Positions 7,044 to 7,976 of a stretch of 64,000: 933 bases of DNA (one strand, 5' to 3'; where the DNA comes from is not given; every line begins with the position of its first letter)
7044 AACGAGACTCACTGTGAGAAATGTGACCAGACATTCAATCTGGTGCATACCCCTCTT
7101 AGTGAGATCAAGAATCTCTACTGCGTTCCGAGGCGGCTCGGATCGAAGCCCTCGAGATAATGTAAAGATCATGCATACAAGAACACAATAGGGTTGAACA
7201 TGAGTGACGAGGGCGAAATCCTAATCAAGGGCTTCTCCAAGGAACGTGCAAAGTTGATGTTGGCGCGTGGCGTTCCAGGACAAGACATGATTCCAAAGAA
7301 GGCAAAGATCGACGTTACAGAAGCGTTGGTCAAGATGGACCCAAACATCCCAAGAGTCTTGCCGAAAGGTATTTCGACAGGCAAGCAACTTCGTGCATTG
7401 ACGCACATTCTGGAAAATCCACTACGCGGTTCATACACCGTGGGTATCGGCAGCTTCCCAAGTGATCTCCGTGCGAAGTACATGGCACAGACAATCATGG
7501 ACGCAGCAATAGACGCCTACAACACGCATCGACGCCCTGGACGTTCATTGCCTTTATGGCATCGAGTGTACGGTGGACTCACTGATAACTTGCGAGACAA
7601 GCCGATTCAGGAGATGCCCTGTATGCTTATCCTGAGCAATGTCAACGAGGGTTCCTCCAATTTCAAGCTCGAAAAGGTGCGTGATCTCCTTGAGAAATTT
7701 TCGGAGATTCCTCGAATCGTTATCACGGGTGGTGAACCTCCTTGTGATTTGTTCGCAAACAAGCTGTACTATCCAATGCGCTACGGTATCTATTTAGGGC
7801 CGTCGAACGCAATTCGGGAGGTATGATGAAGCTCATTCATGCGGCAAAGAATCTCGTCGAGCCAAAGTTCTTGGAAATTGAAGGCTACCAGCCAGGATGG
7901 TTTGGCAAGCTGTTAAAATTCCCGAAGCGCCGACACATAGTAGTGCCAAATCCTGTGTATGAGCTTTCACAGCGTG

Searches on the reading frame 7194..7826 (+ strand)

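Call 71: search_protein_families(library=phrogs, proteins=[window:7194-7826:+], max_evalue=0.001)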
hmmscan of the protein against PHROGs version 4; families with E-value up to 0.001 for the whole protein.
window:7194-7826:+ (210 aa): 1 family
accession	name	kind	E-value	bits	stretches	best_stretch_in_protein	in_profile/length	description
phrog_20094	-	DNA, RNA and nucleotide metabolism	1.4e-54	186.2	1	12-207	34-234/241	DNA polymerase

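Call 72: search_protein_families(library=pfam, proteins=[window:7194-7826:+], max_evalue=0.001)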
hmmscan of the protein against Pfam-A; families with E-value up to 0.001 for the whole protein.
window:7194-7826:+ (210 aa): 0 families
